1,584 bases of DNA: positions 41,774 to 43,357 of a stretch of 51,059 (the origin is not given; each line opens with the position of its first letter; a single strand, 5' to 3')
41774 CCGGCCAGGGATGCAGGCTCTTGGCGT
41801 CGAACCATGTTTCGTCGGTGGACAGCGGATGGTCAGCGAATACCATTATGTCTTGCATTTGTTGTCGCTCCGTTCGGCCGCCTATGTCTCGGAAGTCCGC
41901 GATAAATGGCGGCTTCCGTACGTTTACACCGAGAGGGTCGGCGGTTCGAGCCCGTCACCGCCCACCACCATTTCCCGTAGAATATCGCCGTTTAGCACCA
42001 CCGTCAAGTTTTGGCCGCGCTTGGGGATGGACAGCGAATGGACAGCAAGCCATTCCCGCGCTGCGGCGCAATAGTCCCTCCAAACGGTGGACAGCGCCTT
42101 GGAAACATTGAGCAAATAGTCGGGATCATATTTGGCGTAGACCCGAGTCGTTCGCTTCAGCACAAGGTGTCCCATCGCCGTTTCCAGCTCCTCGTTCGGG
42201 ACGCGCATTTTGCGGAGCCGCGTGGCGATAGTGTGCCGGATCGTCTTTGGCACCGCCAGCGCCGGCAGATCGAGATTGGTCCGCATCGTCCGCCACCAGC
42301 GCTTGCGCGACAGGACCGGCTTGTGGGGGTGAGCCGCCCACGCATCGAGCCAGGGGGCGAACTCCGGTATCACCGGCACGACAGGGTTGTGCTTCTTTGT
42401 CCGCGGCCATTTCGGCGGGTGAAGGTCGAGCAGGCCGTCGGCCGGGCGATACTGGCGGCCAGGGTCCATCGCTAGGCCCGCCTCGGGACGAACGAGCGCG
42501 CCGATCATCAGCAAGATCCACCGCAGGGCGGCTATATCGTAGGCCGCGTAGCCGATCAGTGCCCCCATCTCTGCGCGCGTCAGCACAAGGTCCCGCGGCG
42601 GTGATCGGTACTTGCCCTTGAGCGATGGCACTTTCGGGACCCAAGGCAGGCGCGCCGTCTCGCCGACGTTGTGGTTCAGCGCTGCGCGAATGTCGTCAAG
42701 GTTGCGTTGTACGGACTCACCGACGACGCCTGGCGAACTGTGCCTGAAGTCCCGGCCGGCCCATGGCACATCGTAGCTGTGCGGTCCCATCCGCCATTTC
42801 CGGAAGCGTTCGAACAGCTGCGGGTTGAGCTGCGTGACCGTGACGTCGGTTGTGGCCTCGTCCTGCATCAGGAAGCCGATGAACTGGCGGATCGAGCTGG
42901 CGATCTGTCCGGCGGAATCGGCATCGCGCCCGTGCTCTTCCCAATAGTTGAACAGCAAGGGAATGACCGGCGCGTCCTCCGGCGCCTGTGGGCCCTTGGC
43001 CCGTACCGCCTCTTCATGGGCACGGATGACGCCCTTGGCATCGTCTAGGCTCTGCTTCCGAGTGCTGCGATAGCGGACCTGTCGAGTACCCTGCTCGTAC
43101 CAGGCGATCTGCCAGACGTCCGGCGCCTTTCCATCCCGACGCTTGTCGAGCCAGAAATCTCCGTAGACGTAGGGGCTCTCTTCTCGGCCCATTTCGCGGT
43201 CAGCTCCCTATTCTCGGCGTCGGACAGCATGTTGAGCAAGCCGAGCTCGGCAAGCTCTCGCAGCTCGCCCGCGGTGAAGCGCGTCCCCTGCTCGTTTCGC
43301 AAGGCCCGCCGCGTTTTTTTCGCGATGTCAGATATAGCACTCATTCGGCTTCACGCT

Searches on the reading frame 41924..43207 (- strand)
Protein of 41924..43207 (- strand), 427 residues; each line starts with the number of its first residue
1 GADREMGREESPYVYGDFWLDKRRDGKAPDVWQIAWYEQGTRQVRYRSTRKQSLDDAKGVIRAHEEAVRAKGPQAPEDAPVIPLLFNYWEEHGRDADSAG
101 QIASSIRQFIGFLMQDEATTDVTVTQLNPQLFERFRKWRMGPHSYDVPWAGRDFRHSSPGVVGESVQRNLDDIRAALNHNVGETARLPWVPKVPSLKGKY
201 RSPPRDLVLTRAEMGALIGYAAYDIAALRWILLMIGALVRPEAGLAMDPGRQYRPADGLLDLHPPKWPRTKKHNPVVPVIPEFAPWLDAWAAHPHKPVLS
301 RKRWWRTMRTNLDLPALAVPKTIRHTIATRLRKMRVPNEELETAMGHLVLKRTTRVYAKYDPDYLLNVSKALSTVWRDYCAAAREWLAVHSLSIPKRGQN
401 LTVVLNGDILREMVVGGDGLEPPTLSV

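Call 27: search_protein_families(library=pfam, proteins=[window:41924-43207:-], max_evalue=0.01)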
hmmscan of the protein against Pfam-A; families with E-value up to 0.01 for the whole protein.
window:41924-43207:- (427 aa): 1 family
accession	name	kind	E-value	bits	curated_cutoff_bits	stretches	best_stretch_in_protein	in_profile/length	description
PF00589.27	Phage_integrase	-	0.0012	19.1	27.1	1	310-360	119-168/172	Phage integrase family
